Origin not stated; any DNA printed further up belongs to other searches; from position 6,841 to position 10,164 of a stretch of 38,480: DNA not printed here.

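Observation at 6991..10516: MarR regulator followed by a helicase-nuclease fusion (Upf1-like SF1 helicase + DUF559/Vsr-like endonuclease): candidate nucleic-acid defence or repair gene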

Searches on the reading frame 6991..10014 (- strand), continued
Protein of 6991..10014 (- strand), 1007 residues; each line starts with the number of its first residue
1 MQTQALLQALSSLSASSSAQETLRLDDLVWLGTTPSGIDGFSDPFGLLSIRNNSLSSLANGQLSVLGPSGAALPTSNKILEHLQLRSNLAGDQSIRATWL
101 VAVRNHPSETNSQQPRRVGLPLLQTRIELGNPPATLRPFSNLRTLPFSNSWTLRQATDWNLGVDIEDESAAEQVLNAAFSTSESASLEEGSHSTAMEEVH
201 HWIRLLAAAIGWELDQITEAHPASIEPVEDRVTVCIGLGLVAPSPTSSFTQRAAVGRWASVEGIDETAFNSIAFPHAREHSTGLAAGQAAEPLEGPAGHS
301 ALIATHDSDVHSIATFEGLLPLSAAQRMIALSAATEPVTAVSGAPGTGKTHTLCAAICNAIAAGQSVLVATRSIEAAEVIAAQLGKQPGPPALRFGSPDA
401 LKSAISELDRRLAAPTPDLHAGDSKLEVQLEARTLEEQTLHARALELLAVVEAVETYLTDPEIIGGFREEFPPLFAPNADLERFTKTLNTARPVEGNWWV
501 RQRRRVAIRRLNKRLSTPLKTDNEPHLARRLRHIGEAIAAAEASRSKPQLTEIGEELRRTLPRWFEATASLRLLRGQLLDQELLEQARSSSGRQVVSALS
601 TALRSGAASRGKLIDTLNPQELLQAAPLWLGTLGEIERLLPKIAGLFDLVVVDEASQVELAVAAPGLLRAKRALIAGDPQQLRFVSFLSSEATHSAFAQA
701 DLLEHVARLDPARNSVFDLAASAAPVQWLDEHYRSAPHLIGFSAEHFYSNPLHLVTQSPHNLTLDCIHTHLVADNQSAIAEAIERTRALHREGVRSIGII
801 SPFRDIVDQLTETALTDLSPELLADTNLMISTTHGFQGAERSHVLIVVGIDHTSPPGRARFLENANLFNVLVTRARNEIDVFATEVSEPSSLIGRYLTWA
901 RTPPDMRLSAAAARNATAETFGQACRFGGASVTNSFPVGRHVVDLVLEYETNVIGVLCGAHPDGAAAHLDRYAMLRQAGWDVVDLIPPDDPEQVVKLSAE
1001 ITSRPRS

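Call 15: find_related_loci(query=A1, collection=genome_contigs, flank=10000)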
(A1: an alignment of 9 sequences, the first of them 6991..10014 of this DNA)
Query A1 (1007 aa) in genome_contigs; peptide patterns used: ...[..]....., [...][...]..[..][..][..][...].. (x = any residue, [..] = any of these).
600 stretches matched a pattern (row limit reached: there are more); 326 encode a relative of the query (tblastn E <= 1e-3); the best 80 are kept; 80 distinct loci.
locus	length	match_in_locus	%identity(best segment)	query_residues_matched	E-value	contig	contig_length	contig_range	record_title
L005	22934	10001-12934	36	6-1003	5e-153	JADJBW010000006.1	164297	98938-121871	MAG: Actinomycetota bacterium isolate Aved_18-Q3-R54-62_BAT3C.633 tig00018535-10-1634890, whole genome shotgun sequence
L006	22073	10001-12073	37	320-1006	3e-103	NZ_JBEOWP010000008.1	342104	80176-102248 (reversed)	Micromonospora sp. NPDC002389 NPDC002389_40_C2.ctg-0008, whole genome shotgun sequence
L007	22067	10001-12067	36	319-1007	1e-100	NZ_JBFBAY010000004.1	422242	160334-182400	Micromonospora sp. NPDC051196 NPDC051196_28_C8.ctg-0004, whole genome shotgun sequence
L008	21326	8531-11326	32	1-980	2e-98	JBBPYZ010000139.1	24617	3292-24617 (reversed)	MAG: Acidimicrobiales bacterium isolate bin.234 bin.234_S1Ck141_784983_length_24617_cov_19.1314, whole genome shotgun se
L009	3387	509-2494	33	320-984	8e-99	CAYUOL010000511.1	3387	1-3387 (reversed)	MAG TPA_asm: uncultured Iamiaceae bacterium isolate SRP262948_co1_175 genome assembly, contig: NODE_33150_length_3387_co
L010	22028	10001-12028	36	320-1001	1e-96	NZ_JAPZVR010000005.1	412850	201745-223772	Glycomyces algeriensis strain DSM 44727 Scaffold5, whole genome shotgun sequence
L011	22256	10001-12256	33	202-1007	1e-95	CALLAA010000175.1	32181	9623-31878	MAG: uncultured Acidimicrobiales bacterium isolate L1_Bin_MAXBIN__035_sub_1 genome assembly, contig: c_000000677955, who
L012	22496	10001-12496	32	107-1005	3e-93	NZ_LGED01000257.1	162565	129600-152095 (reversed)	Saccharothrix sp. NRRL B-16348 P442contig8.1a, whole genome shotgun sequence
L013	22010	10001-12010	37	320-991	7e-93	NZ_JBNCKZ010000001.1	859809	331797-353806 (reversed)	Micromonospora sp. DT31 NODE_1_length_859809_cov_32.021037, whole genome shotgun sequence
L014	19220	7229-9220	36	320-983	5e-93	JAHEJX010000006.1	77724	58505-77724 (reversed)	MAG: Actinomycetes bacterium isolate Ww568 NODE_406_length_77724_cov_4.258611, whole genome shotgun sequence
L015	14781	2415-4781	32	186-995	8e-93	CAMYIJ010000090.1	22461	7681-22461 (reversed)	MAG: uncultured Acidimicrobiaceae bacterium isolate FCS_M_Acidobacteriota_17 genome assembly, contig: scaffold_3431, who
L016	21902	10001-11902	37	320-984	2e-92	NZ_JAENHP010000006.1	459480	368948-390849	Paractinoplanes ovalisporus strain LDG1-06 NODE_6_length_459480_cov_30.693412, whole genome shotgun sequence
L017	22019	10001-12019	33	311-987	3e-91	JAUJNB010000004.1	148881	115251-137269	MAG: Acidimicrobiales bacterium isolate YX2bin15 opera_contig_254, whole genome shotgun sequence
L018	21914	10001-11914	35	320-984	3e-89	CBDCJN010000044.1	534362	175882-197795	MAG: Actinoplanes sp. isolate 255df4d8-a247-4aeb-b420-f1f5dc61c0b4 genome assembly, contig: contig_44, whole genome shot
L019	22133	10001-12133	33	232-984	4e-89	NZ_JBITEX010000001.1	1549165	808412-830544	Lentzea sp. NPDC051213 NPDC051213_120_B3.ctg-0001, whole genome shotgun sequence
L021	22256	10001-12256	32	202-1003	4e-86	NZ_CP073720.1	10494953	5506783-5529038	Dactylosporangium fulvum strain NRRL B-16292 chromosome, complete genome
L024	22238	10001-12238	34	195-984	4e-94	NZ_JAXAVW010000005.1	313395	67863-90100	Lentzea miocenica strain BCCO 10_0856 BCCO_856_assembly_contig_5, whole genome shotgun sequence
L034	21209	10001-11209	41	589-986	1e-78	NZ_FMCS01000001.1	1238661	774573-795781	Micromonospora chaiyaphumensis strain DSM 45246, whole genome shotgun sequence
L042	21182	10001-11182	40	617-1003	9e-75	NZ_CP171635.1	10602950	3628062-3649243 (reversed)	Lentzea sp. JNUCC 0626 strain JNUCC chromosome, complete genome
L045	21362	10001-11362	38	588-1007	8e-74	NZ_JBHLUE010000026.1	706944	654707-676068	Plantactinospora siamensis strain TBRC 2205 GCM70007126_41, whole genome shotgun sequence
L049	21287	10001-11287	39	581-1003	2e-72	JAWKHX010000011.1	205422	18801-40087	MAG: Ilumatobacteraceae bacterium isolate BC2.62 BC2.62.fa-11, whole genome shotgun sequence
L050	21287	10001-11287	39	581-1003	1e-72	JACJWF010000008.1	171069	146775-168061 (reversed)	MAG: Acidimicrobiaceae bacterium isolate HK-STAS-ACTI-2 HK-STAS-ACTI-2_8, whole genome shotgun sequence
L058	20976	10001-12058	30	320-982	1e-64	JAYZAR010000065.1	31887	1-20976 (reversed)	MAG: Planctomycetota bacterium isolate XB_MAG1188 DB_MAG1188_0065, whole genome shotgun sequence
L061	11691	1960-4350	31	230-1003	2e-92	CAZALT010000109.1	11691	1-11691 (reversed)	MAG TPA_asm: uncultured Rhabdothermincola sp. isolate SRP344714_co2_478 genome assembly, contig: NODE_14445_length_11691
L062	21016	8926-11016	29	320-983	1e-62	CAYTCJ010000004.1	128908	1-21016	MAG TPA_asm: uncultured Candidatus Saccharibacteria bacterium isolate SRP257259_co1_173 genome assembly, contig: NODE_10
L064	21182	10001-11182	38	593-987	4e-62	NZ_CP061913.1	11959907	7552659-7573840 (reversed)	Dactylosporangium vinaceum strain NRRL B-16297 chromosome, complete genome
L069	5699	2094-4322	26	288-983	2e-55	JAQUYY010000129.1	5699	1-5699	MAG: Candidatus Gastranaerophilales bacterium isolate STD2_248 NODE_61012_length_5699_cov_2.659907_Sandtown_D2, whole ge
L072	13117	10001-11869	35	318-985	1e-50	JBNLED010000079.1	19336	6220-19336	MAG: Polyangia bacterium isolate C1C2.bin.34.orig k141_277393, whole genome shotgun sequence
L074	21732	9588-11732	28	307-982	3e-48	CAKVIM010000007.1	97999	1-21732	MAG: uncultured Candidatus Melainabacteria bacterium isolate REFINED_METABAT215_TOP10_CONTIGS_1500_ASSEMBLY_K77_MERGED__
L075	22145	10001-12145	27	307-982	3e-48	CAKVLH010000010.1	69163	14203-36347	MAG: uncultured Candidatus Melainabacteria bacterium isolate REFINED_METABAT215_TOP10_CONTIGS_1500_ASSEMBLY_K77_MERGED__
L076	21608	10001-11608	29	322-897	1e-49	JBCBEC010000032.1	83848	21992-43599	MAG: Bacteroidota bacterium isolate J06600_8 NODE_32_length_83848_cov_41.746380, whole genome shotgun sequence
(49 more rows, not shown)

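Call 21: find_homologous_proteins(query=A1, max_evalue=1e-40)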
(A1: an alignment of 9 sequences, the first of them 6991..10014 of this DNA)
Query A1 (9 sequences) (1007 aa, profile of the alignment): 32 proteins with E <= 1e-40 among 8000 candidates.
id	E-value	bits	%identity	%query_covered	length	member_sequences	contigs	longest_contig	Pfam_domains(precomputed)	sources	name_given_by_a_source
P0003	0.0e+0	1412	34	99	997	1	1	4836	PF13087.13,PF13086.13,PF01443.25,PF13604.13,PF13245.13,PF18741.8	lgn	-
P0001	0.0e+0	1398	98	100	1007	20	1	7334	PF13087.13,PF13086.13,PF01443.25,PF13604.13,PF13245.13,PF00580.28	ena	-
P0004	0.0e+0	1383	35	97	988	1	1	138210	PF13087.13,PF13086.13,PF01443.25,PF13604.13,PF13245.13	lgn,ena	-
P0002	0.0e+0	1286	36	100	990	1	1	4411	PF13087.13,PF13086.13,PF01443.25,PF13604.13,PF13245.13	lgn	-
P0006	0.0e+0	1253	34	77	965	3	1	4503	PF13087.13,PF13086.13,PF01443.25,PF13604.13,PF13245.13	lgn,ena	-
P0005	0.0e+0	1240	37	66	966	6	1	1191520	PF13087.13,PF13086.13,PF01443.25,PF13604.13,PF13245.13,PF18741.8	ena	-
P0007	0.0e+0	1238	36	66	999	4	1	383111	PF13087.13,PF13086.13,PF01443.25,PF13604.13,PF13245.13,PF18741.8,PF02562.23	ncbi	-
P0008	0.0e+0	1094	41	39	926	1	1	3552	PF13087.13,PF13086.13,PF01443.25,PF13604.13,PF13245.13,PF02562.23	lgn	-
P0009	3.3e-70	256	28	62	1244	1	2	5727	PF13087.13,PF13086.13,PF01443.25,PF00656.28,PF13604.13,PF13245.13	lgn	-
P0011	2.4e-65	240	27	55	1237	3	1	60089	PF13087.13,PF13086.13,PF01443.25,PF00656.28,PF13604.13,PF13245.13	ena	-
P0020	2.7e-65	240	30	25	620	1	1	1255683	PF13086.13,PF13604.13,PF13245.13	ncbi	-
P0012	5.2e-57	212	28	57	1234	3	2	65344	PF13087.13,PF13086.13,PF13604.13,PF13245.13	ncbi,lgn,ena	-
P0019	7.0e-57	212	27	35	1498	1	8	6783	PF04480.19,PF13087.13,PF13086.13,PF13604.13,PF13245.13,PF18741.8,PF20720.4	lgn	-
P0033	6.7e-56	208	27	36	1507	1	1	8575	PF13087.13,PF13086.13,PF13604.13,PF13245.13,PF18741.8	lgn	-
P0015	7.5e-55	205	29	36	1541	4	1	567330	PF13087.13,PF13086.13,PF13604.13,PF13245.13,PF18741.8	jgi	jgi:very-short-patch-repair endonuclease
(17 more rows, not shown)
